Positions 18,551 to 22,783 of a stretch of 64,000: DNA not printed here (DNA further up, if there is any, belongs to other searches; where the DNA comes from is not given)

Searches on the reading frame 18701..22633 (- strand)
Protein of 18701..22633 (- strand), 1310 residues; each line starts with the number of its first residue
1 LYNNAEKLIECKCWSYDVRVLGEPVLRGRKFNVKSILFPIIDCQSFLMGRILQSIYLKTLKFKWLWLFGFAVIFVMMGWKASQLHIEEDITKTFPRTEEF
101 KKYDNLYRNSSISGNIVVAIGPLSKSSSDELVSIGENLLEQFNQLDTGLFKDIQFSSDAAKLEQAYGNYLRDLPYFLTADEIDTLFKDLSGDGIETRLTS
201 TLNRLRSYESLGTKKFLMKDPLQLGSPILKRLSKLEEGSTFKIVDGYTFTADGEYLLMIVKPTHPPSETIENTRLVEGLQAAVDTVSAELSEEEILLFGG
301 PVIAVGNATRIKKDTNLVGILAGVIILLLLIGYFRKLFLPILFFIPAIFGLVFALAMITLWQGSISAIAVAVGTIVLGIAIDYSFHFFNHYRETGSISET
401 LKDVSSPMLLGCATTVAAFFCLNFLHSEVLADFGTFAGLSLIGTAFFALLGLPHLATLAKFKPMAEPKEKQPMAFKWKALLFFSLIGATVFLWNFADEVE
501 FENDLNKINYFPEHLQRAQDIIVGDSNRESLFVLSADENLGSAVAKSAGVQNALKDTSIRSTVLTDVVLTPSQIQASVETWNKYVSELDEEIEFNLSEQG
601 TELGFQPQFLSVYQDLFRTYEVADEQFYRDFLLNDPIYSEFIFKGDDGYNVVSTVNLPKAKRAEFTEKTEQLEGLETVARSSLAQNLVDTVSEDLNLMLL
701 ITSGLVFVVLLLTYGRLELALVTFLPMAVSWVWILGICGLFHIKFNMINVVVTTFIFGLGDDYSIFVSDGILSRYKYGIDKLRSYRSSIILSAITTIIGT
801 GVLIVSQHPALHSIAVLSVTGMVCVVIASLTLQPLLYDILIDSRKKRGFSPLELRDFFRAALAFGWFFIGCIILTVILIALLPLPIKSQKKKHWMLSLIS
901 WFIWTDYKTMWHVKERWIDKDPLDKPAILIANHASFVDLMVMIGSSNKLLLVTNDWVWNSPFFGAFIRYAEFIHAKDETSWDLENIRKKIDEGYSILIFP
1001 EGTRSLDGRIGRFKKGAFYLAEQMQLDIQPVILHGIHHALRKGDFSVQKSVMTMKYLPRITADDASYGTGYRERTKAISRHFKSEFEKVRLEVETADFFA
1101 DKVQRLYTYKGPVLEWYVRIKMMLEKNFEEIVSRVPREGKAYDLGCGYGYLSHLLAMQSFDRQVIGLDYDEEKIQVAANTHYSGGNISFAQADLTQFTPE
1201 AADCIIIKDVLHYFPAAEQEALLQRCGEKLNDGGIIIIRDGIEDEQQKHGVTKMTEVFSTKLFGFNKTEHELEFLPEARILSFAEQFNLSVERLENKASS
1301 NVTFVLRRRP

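Call 98: search_protein_families(library=pfam, proteins=[window:18701-22633:-], max_evalue=0.001)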
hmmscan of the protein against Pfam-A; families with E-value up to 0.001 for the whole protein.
window:18701-22633:- (1310 aa): 11 families
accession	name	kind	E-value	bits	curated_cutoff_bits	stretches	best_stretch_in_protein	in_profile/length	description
PF03176.21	MMPL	-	9.6e-24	84.4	20.5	2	245-477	77-319/333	MMPL family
PF01553.26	Acyltransferase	-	1.6e-18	67.2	23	1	922-1033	11-131/132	Acyltransferase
PF13847.12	Methyltransf_31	-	1.6e-15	57.5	27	1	1140-1252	6-123/145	Methyltransferase domain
PF13649.12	Methyltransf_25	-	1.2e-13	52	27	1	1143-1234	3-97/97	Methyltransferase domain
PF08241.18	Methyltransf_11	-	5.1e-12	46.7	21.2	1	1143-1238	2-95/95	Methyltransferase domain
PF08242.18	Methyltransf_12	-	6.3e-11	43.3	30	1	1143-1236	2-98/98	Methyltransferase domain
PF13489.12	Methyltransf_23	-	7.1e-08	32.8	27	1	1136-1240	21-118/164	Methyltransferase domain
PF00891.24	Methyltransf_2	-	9.7e-07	28.8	22.3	1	1141-1255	66-181/210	O-methyltransferase domain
PF05175.20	MTS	-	1.9e-06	28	23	1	1137-1238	31-138/170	Methyltransferase small domain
PF01739.24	CheR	-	3.5e-06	27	27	1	1186-1238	119-173/195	CheR methyltransferase, SAM binding domain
PF13679.12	Methyltransf_32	-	0.00098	19.5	27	0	1137-1198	25-93/143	Methyltransferase domain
